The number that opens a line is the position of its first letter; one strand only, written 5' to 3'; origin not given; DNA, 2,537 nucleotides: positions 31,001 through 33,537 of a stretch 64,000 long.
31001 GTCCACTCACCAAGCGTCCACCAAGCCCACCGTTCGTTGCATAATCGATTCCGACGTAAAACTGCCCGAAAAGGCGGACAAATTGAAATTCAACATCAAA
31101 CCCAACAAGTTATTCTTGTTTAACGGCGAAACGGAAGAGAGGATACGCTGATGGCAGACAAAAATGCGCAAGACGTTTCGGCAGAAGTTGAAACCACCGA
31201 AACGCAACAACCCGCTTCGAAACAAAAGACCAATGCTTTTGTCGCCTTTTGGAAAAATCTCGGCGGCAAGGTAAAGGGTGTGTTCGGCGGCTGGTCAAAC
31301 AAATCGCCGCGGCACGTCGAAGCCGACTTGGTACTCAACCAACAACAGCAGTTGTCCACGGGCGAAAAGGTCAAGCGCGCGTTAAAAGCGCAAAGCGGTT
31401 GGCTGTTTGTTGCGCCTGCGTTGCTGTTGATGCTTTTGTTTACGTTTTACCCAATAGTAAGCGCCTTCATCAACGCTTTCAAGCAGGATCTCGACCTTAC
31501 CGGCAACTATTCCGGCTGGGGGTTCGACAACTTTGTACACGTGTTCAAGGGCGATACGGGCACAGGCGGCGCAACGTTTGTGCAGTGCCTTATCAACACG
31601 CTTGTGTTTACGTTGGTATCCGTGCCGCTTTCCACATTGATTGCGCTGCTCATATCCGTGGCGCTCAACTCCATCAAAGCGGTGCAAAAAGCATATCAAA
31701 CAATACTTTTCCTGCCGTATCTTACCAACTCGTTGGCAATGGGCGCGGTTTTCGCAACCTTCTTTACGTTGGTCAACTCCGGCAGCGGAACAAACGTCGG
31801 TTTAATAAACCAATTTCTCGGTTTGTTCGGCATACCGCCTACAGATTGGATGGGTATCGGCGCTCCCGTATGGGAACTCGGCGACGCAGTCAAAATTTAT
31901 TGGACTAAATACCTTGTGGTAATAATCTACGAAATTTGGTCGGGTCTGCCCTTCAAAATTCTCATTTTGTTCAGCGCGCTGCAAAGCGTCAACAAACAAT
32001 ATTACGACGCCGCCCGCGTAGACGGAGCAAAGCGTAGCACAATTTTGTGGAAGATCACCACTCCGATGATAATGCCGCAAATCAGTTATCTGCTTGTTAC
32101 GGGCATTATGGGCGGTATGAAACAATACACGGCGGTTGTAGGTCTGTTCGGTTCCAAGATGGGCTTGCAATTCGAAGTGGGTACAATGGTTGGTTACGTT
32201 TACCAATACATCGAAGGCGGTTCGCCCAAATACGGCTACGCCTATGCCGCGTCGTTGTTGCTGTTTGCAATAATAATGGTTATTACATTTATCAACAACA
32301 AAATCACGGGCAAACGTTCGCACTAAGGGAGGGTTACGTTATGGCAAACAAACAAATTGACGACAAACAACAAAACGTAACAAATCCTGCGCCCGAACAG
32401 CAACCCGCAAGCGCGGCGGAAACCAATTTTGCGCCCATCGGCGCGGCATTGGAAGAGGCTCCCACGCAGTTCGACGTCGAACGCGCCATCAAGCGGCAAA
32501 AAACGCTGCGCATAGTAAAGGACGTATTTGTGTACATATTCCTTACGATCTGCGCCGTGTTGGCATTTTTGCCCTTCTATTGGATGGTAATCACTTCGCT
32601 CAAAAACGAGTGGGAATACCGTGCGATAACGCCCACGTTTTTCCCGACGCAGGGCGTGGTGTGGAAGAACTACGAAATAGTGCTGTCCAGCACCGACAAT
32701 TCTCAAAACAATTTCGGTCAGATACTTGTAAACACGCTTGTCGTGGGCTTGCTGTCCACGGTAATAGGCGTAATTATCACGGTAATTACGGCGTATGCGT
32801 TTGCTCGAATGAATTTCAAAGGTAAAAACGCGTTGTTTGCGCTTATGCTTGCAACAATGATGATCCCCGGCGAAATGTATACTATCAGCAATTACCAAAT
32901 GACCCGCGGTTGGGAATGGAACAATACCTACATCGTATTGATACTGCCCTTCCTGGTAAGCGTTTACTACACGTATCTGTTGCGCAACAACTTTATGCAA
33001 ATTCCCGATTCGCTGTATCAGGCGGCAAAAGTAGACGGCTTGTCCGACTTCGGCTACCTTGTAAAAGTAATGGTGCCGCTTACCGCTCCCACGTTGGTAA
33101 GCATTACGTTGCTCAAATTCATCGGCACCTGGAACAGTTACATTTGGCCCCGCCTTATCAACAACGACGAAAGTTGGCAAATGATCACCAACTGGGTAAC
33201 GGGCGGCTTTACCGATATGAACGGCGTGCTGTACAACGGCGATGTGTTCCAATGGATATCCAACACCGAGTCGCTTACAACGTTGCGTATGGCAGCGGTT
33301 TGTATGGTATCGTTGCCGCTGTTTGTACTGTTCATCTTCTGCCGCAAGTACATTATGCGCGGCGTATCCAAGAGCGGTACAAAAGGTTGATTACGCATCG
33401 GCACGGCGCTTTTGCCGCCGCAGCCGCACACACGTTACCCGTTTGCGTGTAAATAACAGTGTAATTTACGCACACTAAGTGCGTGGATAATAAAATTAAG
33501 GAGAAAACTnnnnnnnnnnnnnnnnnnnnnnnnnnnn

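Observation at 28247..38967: Operon joining a CUT1-type ABC importer to a staphylococcal-nuclease lipoprotein, an OB-fold/Ig-repeat giant lipoprotein and two unknown membrane proteins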

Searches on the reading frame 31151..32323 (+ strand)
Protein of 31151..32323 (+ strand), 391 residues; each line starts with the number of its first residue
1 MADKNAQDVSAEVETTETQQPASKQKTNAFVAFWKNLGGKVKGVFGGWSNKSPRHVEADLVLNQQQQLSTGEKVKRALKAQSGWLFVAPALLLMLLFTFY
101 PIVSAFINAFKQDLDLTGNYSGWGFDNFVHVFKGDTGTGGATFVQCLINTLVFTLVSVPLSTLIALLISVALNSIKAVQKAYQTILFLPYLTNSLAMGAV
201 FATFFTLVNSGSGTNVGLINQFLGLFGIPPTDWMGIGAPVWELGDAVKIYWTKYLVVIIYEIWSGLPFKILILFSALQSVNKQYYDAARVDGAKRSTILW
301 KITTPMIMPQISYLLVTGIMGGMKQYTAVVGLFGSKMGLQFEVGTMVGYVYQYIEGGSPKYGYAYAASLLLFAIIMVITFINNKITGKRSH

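Call 4: search_protein_families(library=pfam, proteins=[window:31151-32323:+], max_evalue=0.1)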
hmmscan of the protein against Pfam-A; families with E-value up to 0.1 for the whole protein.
window:31151-32323:+ (391 aa): 3 families
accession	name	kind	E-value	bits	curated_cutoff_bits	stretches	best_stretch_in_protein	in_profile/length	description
PF00528.27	BPD_transp_1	-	1.5e-13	51.3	26.4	1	168-382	8-175/184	Binding-protein-dependent transport system inner membrane component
PF19865.4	DUF6338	-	0.012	15.6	26.5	0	27-86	130-188/205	Family of unknown function (DUF6338)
PF14023.12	Bestrophin-like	-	0.096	12.7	32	0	148-183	29-64/232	Bestrophin-like domain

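Call 5: search_protein_families(library=ncbifam, proteins=[window:31151-32323:+], max_evalue=0.1)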
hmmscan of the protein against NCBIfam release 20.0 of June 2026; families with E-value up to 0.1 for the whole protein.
window:31151-32323:+ (391 aa): 22 families
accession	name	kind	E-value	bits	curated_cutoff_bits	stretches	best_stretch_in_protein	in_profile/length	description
NF007852.0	PRK10561.1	equivalog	7.2e-14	52.3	335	1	83-382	14-284/295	sn-glycerol-3-phosphate ABC transporter permease UgpA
NF008232.0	PRK10999.1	equivalog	1.6e-13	50.2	392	1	119-386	261-515/520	maltose ABC transporter permease MalF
NF007047.0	PRK09500.1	equivalog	1.1e-08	35.1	326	2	255-379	129-247/257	spermidine/putrescine ABC transporter permease PotC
TIGR01581.1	Mo_ABC_porter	hypoth_equivalog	1.2e-08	34.7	210.3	1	248-376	98-222/225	ABC transporter permease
TIGR00969.1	3a0106s02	subfamily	1.7e-08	34.2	240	1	247-383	137-267/272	sulfate ABC transporter permease subunit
TIGR02141.1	modB_ABC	equivalog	6.7e-08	32.4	182.6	1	256-379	82-201/208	molybdate ABC transporter permease subunit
TIGR03262.1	PhnU2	equivalog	1.1e-07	30.9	593.25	1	86-373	6-245/546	putative 2-aminoethylphosphonate ABC transporter permease subunit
NF043074.1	MMSYN1_0196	equivalog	2.1e-07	30.5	350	2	256-387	140-268/277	spermidine/putrescine ABC transporter permease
TIGR02139.1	permease_CysT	equivalog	4.5e-06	26.4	246.1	1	246-368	125-239/265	sulfate ABC transporter permease subunit CysT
NF011624.0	PRK15050.1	equivalog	7.8e-06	25.2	247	1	69-189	10-122/297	2-aminoethylphosphonate ABC transporter permease subunit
NF040931.1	ABC_arch_GlcT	equivalog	1.4e-05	24.9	360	1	88-380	3-267/278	glucose ABC transporter permease GlcT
TIGR03416.1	ABC_choXWV_perm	equivalog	6.4e-05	22.5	363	1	275-322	171-218/267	choline ABC transporter permease subunit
NF007044.0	PRK09497.1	equivalog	0.00013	21.6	348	1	142-384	60-276/285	spermidine/putrescine ABC transporter permease PotB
TIGR02140.1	permease_CysW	equivalog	0.00015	21.4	329.1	1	84-389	3-258/261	sulfate ABC transporter permease subunit CysW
NF040932.1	ABC_arch_GlcU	equivalog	0.00094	18.9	340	1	182-381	64-254/272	glucose ABC transporter permease GlcU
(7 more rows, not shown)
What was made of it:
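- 31151..32326 (+): g4: MalF/UgpA-type permease with a polar N-terminal tail about 69 aa longer than UgpA. BPD_transp_1 1.5e-13 (call 4); UgpA 7e-14 and MalF 1.6e-13 (call 5).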

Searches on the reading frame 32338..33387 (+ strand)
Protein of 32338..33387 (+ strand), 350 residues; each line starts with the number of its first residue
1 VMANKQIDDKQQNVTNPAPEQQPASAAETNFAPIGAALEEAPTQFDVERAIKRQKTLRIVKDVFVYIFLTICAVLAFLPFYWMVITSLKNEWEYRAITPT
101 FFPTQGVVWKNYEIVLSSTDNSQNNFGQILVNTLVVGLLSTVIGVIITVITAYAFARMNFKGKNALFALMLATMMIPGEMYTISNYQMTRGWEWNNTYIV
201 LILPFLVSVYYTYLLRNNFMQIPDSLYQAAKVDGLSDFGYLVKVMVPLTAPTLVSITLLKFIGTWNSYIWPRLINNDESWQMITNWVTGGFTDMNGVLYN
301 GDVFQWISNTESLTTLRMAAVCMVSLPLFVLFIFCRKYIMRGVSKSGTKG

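Call 4: search_protein_families(library=pfam, proteins=[window:32338-33387:+], max_evalue=0.1)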
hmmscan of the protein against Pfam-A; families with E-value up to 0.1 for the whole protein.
window:32338-33387:+ (350 aa): 1 family
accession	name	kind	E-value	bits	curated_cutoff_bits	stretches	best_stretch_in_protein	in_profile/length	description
PF00528.27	BPD_transp_1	-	1.7e-12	47.9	26.4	1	144-341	1-180/184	Binding-protein-dependent transport system inner membrane component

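Call 5: search_protein_families(library=ncbifam, proteins=[window:32338-33387:+], max_evalue=0.1)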
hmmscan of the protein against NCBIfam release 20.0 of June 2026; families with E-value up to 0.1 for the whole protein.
window:32338-33387:+ (350 aa): 13 families
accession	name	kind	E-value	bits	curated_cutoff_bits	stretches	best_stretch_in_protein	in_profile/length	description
NF008210.0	PRK10973.1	equivalog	1.1e-29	104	297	1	61-345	8-278/281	sn-glycerol-3-phosphate ABC transporter permease UgpE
NF040932.1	ABC_arch_GlcU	equivalog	2.9e-28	99.3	340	1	63-348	3-269/272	glucose ABC transporter permease GlcU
NF008231.0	PRK10998.1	equivalog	5.9e-17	62.2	261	1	61-350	12-296/296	maltose ABC transporter permease MalG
TIGR01581.1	Mo_ABC_porter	hypoth_equivalog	1.6e-09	37.6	210.3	1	129-262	22-169/225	ABC transporter permease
NF007047.0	PRK09500.1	equivalog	4.8e-09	36.2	326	1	65-261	7-193/257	spermidine/putrescine ABC transporter permease PotC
NF008232.0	PRK10999.1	equivalog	2.2e-07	30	392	2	88-176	248-333/520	maltose ABC transporter permease MalF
NF040839.1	tungstate_WtpB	equivalog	1.6e-06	27.9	340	1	126-261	42-190/251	tungstate ABC transporter permease WtpB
TIGR02141.1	modB_ABC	equivalog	9.9e-06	25.3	182.6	2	204-262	87-146/208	molybdate ABC transporter permease subunit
NF007044.0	PRK09497.1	equivalog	0.0002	20.9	348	1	199-263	158-217/285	spermidine/putrescine ABC transporter permease PotB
TIGR03262.1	PhnU2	equivalog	0.00029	19.6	593.25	1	123-274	49-211/546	putative 2-aminoethylphosphonate ABC transporter permease subunit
TIGR02140.1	permease_CysW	equivalog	0.0014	18.2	329.1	1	125-170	44-89/261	sulfate ABC transporter permease subunit CysW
NF006939.0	PRK09421.1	equivalog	0.0021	17.5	262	1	128-177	10-59/230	molybdate ABC transporter permease subunit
NF011624.0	PRK15050.1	equivalog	0.0071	15.5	247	0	52-170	15-115/297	2-aminoethylphosphonate ABC transporter permease subunit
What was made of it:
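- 32338..33390 (+): g5: MalG/UgpE-type permease with a polar N-terminal tail about 53 aa longer than UgpE. BPD_transp_1 1.7e-12 (call 4); UgpE 1.1e-29, GlcU 2.9e-28, MalG 5.9e-17 (call 5).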
